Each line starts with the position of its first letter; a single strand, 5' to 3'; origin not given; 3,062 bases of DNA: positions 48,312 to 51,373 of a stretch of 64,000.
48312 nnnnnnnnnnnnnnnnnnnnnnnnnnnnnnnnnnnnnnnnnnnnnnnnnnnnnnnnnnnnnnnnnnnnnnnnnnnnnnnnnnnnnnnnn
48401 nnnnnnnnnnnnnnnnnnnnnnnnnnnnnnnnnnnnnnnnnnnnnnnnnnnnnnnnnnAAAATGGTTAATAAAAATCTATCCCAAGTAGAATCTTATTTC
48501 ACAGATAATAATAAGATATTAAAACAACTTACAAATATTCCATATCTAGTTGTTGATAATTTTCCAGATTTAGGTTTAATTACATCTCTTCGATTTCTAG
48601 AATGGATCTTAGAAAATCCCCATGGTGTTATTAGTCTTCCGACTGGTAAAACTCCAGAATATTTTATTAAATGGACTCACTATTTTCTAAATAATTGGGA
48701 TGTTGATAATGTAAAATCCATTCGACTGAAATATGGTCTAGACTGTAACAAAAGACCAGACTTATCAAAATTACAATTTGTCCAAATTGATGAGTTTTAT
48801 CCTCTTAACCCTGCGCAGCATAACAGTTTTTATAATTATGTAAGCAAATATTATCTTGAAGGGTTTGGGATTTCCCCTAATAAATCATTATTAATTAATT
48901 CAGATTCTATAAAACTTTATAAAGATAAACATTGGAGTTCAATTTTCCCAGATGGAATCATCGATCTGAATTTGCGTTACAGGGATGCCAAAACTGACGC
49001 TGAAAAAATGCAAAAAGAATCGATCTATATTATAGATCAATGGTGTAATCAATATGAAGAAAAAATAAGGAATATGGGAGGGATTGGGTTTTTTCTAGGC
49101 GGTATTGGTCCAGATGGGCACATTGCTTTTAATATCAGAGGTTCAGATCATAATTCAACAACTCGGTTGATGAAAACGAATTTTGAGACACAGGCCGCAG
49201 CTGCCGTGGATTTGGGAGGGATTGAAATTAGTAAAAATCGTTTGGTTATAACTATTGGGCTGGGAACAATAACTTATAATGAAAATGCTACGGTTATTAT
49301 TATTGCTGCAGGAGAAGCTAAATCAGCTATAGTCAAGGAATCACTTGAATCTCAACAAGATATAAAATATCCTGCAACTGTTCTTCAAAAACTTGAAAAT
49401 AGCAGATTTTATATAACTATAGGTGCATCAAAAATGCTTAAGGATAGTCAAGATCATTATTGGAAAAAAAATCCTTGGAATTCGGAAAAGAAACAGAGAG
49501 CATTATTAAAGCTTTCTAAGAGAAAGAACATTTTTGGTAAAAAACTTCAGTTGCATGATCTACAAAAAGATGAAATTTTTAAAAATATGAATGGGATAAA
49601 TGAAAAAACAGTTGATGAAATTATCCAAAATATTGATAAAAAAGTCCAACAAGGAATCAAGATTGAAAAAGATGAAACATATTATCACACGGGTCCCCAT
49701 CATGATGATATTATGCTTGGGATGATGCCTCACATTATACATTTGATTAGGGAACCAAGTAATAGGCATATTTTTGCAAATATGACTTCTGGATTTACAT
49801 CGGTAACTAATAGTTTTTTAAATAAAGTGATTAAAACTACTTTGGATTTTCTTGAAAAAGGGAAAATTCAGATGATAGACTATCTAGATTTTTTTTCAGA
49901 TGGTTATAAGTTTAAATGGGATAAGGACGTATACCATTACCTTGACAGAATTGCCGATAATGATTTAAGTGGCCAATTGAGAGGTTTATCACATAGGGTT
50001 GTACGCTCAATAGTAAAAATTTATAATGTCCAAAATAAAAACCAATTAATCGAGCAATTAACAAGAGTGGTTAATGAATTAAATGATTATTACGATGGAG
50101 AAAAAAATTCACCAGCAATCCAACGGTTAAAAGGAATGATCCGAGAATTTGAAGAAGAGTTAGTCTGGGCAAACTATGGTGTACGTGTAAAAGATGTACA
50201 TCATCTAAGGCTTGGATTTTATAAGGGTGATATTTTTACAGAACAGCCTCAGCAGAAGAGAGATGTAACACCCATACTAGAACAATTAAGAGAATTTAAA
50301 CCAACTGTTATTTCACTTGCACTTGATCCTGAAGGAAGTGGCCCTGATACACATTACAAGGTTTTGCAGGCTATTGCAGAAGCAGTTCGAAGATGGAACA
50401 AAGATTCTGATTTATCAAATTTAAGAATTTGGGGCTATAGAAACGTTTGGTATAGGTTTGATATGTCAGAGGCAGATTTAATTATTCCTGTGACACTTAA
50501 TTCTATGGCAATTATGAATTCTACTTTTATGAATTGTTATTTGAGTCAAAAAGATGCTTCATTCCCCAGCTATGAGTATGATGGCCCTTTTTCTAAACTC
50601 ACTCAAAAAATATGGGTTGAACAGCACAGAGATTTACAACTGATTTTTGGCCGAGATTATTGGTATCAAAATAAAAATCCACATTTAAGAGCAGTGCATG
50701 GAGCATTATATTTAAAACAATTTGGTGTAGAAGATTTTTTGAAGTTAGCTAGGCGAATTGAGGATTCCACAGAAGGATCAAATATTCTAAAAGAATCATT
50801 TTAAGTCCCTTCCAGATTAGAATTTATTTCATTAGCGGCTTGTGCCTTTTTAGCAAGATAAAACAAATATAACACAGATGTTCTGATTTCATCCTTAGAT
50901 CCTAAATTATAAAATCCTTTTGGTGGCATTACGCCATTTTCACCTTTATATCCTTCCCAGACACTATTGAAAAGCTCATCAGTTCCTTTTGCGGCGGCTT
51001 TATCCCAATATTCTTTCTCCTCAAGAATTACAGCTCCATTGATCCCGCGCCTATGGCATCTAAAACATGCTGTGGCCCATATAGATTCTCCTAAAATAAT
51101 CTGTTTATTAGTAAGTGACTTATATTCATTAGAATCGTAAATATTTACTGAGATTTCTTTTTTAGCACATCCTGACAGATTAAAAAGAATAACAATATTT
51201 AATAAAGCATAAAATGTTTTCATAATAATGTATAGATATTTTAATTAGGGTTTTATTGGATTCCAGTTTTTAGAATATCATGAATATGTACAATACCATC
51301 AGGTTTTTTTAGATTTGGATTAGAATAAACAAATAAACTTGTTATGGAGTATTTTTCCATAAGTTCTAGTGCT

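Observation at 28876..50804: ~20-kb locus that assembles a near-complete extracellular-to-cytoplasmic peptidoglycan scavenging route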

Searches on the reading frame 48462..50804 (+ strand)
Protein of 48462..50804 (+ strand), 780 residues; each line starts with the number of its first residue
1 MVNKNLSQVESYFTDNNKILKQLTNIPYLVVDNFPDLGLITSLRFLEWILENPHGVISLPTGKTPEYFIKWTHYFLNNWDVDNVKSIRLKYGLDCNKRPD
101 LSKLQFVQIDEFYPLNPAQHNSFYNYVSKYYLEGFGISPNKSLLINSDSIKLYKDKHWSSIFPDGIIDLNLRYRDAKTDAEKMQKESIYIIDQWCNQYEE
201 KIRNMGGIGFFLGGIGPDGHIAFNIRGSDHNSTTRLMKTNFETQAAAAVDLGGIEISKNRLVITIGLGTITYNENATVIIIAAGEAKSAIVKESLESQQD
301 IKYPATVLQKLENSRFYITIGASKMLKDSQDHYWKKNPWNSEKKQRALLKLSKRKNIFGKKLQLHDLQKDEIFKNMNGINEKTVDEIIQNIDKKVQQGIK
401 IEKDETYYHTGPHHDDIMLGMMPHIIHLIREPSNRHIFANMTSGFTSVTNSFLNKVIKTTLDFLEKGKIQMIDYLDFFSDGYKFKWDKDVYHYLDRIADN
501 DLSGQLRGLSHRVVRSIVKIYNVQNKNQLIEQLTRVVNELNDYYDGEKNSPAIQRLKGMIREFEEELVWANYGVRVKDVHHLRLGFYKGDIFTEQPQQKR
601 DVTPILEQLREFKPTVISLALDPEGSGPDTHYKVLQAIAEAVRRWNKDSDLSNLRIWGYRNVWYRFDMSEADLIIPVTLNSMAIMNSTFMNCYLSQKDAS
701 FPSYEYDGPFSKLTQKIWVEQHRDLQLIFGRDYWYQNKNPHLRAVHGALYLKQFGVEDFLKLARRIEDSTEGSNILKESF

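Call 4: search_protein_families(library=pfam, proteins=[window:48462-50804:+])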
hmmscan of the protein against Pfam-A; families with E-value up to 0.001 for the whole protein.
window:48462-50804:+ (780 aa): 1 family
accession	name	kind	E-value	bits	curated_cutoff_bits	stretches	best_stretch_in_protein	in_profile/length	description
PF01182.26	Glucosamine_iso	-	3.5e-05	24.2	27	1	191-310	107-218/225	Glucosamine-6-phosphate isomerases/6-phosphogluconolactonase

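Call 6: search_protein_families(library=ncbifam, proteins=[window:48462-50804:+], max_evalue=0.001)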
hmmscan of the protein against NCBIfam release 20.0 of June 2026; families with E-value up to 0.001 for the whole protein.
window:48462-50804:+ (780 aa): 7 families
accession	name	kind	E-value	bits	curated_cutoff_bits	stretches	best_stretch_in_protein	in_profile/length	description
NF002557.0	PRK02122.1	subfamily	7.8e-58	196.1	384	2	191-466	143-431/653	glucosamine-6-phosphate deaminase-like protein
TIGR00502.1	nagB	equivalog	2.1e-25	89.5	236.9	1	190-327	113-248/259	glucosamine-6-phosphate deaminase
NF001684.0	PRK00443.1-4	subfamily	1.2e-23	84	326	1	191-329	109-244/260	glucosamine-6-phosphate deaminase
NF001685.0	PRK00443.1-5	equivalog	2.3e-16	59.9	513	1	190-309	113-230/266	glucosamine-6-phosphate deaminase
NF001682.0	PRK00443.1-1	equivalog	1.1e-10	41.4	528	1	192-314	104-222/262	glucosamine-6-phosphate deaminase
NF009022.0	PRK12358.1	equivalog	1.9e-09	37.4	247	1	177-310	92-221/239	glucosamine-6-phosphate deaminase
NF007291.0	PRK09762.1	equivalog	2.4e-09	37.1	271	1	192-313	112-228/236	galactosamine-6-phosphate isomerase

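Call 27: search_protein_families(library=pfam, proteins=[window:48462-50804:+], max_evalue=5)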
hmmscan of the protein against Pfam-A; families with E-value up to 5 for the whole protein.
window:48462-50804:+ (780 aa): 2 families
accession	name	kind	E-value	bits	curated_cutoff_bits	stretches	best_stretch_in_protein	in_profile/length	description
PF01182.26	Glucosamine_iso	-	3.5e-05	24.2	27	1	191-310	107-218/225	Glucosamine-6-phosphate isomerases/6-phosphogluconolactonase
PF02585.22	PIG-L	-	0.0066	17.4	28.2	1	411-641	4-128/129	GlcNAc-PI de-N-acetylase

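Call 37: search_solved_structures(query=window:48462-50804:+, max_evalue=0.1)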
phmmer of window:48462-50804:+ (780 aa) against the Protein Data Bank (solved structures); distinct sequences matched with E-value up to 0.1: 12.
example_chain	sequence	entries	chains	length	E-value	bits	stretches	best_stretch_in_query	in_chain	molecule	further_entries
3hn6_A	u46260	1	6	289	1.3e-16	63.2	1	191-318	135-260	Glucosamine-6-phosphate deaminase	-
1ne7_A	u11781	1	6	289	3.7e-14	55.1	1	193-312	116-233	Glucosamine-6-phosphate isomerase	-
1jt9_A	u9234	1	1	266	1.2e-13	53.5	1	190-295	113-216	Glucosamine-6-Phosphate deaminase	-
1cd5_A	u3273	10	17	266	1.3e-13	53.4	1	190-295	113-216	PROTEIN (GLUCOSAMINE 6-PHOSPHATE DEAMINASE) | GLUCOSAMINE 6-PHOSPHATE DEAMINASE | GLUCOSAMINE-6-PHOSPHATE DEAMINASE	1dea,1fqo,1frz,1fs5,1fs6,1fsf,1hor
7lqn_A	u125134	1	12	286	5.9e-13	51.2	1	194-310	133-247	Glucosamine-6-phosphate deaminase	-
7lqm_A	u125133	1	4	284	2.3e-12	49.2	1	192-311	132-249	Glucosamine-6-phosphate deaminase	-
5hj5_A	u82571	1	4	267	4.7e-12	48.2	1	194-306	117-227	Glucosamine-6-phosphate deaminase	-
4r7t_A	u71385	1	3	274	5e-12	48.1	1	194-306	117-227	Glucosamine-6-phosphate deaminase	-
2bkv_A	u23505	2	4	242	5e-11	44.8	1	191-309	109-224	GLUCOSAMINE-6-PHOSPHATE DEAMINASE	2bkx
6nbg_A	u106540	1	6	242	2.3e-05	26.1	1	183-313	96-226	Glucosamine-6-phosphate deaminase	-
2ri0_A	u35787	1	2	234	0.028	15.9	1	198-310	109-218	Glucosamine-6-phosphate deaminase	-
2ri1_A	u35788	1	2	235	0.028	15.8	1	198-310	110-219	Glucosamine-6-phosphate deaminase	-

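Call 50: find_homologous_proteins(query=window:48462-50804:+, max_evalue=0.001)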
Query window:48462-50804:+ (780 aa): 6893 proteins with E <= 0.001 among 8000 candidates; the best 120 are listed.
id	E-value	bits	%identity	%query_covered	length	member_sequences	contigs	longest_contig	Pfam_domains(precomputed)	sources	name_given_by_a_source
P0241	0.0e+0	1799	100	100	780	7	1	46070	-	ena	-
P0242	0.0e+0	1385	75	99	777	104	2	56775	-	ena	-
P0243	0.0e+0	1382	75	99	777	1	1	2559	-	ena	-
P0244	0.0e+0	1380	75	99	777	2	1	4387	-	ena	-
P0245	0.0e+0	1378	75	99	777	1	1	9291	-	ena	-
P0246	0.0e+0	1378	75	99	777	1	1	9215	-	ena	-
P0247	0.0e+0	1378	74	99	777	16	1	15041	-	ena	-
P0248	0.0e+0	1377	75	99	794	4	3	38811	-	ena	-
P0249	0.0e+0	1373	75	99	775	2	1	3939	-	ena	-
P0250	0.0e+0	1372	75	99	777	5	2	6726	-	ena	-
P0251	0.0e+0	1372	75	99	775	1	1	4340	-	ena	-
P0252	0.0e+0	1368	74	99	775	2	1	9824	-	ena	-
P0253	0.0e+0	1364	74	99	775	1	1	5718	-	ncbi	-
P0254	0.0e+0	1363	74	99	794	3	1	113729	-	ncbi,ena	-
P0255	0.0e+0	1363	73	99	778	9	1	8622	-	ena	-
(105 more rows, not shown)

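Call 65: predict_structure(alignment_id=A3)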
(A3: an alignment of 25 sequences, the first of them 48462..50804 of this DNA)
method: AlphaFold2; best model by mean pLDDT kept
length: 780 residues; sequences in the alignment: 25
mean_pLDDT: 76.6   pTM: 0.74
mean pLDDT of the five models: 76.6, 75.3, 74.9, 69.0, 66.9
residues with pLDDT >= 90: 179; 70-90: 387; 50-70: 133; < 50: 81
segments of 3 or more residues with pLDDT < 50: 1-4, 208-261, 267-269, 588-593, 625-628, 701-703, 778-780
pLDDT, mean of each block of 10 residues (from residue 1): 59 64 79 80 84 70 65 88 86 85 79 61 74 87 78 80 65 81 85 73 58 41 36 32 35 41 50 57 69 77 63 76 80 86 92 90 92 87 93 92 92 76 82 90 70 91 93 89 79 89 91 93 94 93 70 86 86 85 62 65 92 93 55 84 94 91 75 88 77 72 49 72 91 85 87 93 77 54
secondary structure, 60 per line:
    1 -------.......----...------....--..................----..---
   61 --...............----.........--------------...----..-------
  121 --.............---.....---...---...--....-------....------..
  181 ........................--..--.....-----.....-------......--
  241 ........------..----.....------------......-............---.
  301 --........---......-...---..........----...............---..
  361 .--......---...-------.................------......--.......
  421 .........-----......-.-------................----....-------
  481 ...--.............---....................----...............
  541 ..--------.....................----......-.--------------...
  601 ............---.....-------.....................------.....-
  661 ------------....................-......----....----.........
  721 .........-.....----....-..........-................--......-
elements in order (helices of 4 or more, strands of 3 or more residues): H8-14 E28-31 H34-51 H63-77 H82-90 E105-107 H123-135 H158-161 H169-172 H179-204 E211-215 E221-225 H233-238 H241-248 E261-265 E278-283 H285-296 H304-310 E314-319 H327-336 H341-355 H364-369 H383-399 E406-411 H414-429 E435-440 H450-465 H470-473 H486-498 H502-521 H526-542 H551-571 E579-581 H598-612 E616-620 H628-648 E655-659 E673-678 H679-692 H694-699 H704-707 H712-729 H731-735 H740-743 E745-754 H756-771 H774-779

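Call 72: fold_search(model_id=the predicted structure, library=pdb)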
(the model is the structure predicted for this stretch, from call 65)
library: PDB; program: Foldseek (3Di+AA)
matches with E <= 10: 335; with E <= 0.001: 32
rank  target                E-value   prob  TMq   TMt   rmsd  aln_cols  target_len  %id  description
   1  3hn6_E                8.7e-08  1.00  0.22  0.59   8.6       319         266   18  Crystal structure of glucosamine-6-phosphate deaminase from Borrelia burgdorferi (released 2009-06-09)
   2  3hn6_A                1.0e-07  1.00  0.22  0.58   8.8       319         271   18  Crystal structure of glucosamine-6-phosphate deaminase from Borrelia burgdorferi (released 2009-06-09)
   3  2bkv_B                1.5e-07  1.00  0.22  0.63   7.6       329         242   17  Structure and kinetics of a monomeric glucosamine-6-phosphate deaminase: missing link of the NagB superfamily (released 2005-03-09)
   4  3hn6_B                1.6e-07  1.00  0.23  0.60   8.6       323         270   18  Crystal structure of glucosamine-6-phosphate deaminase from Borrelia burgdorferi (released 2009-06-09)
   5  3hn6_F                1.9e-07  1.00  0.22  0.60   8.3       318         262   17  Crystal structure of glucosamine-6-phosphate deaminase from Borrelia burgdorferi (released 2009-06-09)
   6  1ne7_B                3.1e-07  1.00  0.23  0.58   7.9       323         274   18  HUMAN GLUCOSAMINE-6-PHOSPHATE DEAMINASE ISOMERASE AT 1.75 A RESOLUTION COMPLEXED WITH N-ACETYL-GLUCOSAMINE-6-PHOSPHATE (released 2003-09-23)
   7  7lqn_A                6.0e-07  1.00  0.22  0.61   8.8       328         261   16  Glucosamine-6-phosphate Deaminase from H. influenzae (released 2022-01-19)
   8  2bkv_A                6.9e-07  1.00  0.21  0.63   7.6       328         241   16  Structure and kinetics of a monomeric glucosamine-6-phosphate deaminase: missing link of the NagB superfamily (released 2005-03-09)
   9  1ne7_A                1.2e-06  1.00  0.22  0.55   8.8       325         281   17  HUMAN GLUCOSAMINE-6-PHOSPHATE DEAMINASE ISOMERASE AT 1.75 A RESOLUTION COMPLEXED WITH N-ACETYL-GLUCOSAMINE-6-PHOSPHATE (released 2003-09-23)
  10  7lqm_A                1.3e-06  1.00  0.22  0.61   8.5       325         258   16  Glucosamie-6-phosphate Deaminase from Pasturella multocida (released 2022-01-19)
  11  7lqm_B                1.6e-06  1.00  0.22  0.59   8.2       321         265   17  Glucosamie-6-phosphate Deaminase from Pasturella multocida (released 2022-01-19)
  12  5hj5_B                1.7e-06  1.00  0.22  0.60   8.0       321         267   17  Crystal structure of tertiary complex of glucosamine-6-phosphate deaminase from Vibrio cholerae with BETA-D-GLUCOSE-6- (released 2016-02-03)
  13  1dea_A                1.8e-06  1.00  0.23  0.60   8.0       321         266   19  STRUCTURE AND CATALYTIC MECHANISM OF GLUCOSAMINE 6-PHOSPHATE DEAMINASE FROM ESCHERICHIA COLI AT 2.1 ANGSTROMS RESOLUTI (released 1996-01-29)
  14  7lqm_D                1.8e-06  1.00  0.22  0.59   8.3       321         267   17  Glucosamie-6-phosphate Deaminase from Pasturella multocida (released 2022-01-19)
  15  1jt9                  2.2e-06  1.00  0.22  0.64   7.1       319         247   16  Structure of the mutant F174A T form of the Glucosamine-6-Phosphate deaminase from E.coli (released 2002-02-20)
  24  8bgo_B                2.7e-04  1.00  0.21  0.54  10.0       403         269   14  N,N-diacetylchitobiose deacetylase from Pyrococcus chitonophagus with substrate N,N-diacetylchitobiose (released 2023-01-11)
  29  8bgo_C                4.7e-04  1.00  0.21  0.51  10.8       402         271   13  N,N-diacetylchitobiose deacetylase from Pyrococcus chitonophagus with substrate N,N-diacetylchitobiose (released 2023-01-11)
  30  8bgo_A                7.2e-04  1.00  0.19  0.49   9.0       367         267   14  N,N-diacetylchitobiose deacetylase from Pyrococcus chitonophagus with substrate N,N-diacetylchitobiose (released 2023-01-11)
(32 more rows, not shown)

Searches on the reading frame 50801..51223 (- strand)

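Call 4: search_protein_families(library=pfam, proteins=[window:50801-51223:-])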
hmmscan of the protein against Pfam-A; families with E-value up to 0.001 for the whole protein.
window:50801-51223:- (140 aa): 1 family
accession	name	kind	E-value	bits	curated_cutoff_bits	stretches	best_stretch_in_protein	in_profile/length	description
PF13442.11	Cytochrome_CBB3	-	5.4e-06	27.1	27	1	45-117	6-65/68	Cytochrome C oxidase, cbb3-type, subunit III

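Call 6: search_protein_families(library=ncbifam, proteins=[window:50801-51223:-], max_evalue=0.001)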
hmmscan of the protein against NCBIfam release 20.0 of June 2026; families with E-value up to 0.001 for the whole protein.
window:50801-51223:- (140 aa): 2 families
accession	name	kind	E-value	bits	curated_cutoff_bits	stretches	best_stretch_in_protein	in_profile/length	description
TIGR03872.1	cytochrome_MoxG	equivalog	0.00022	21.3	147.8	1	32-114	35-112/133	cytochrome c(L), periplasmic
TIGR00782.1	ccoP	equivalog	0.00036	19.9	179.95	1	35-124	196-282/285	cytochrome-c oxidase, cbb3-type subunit III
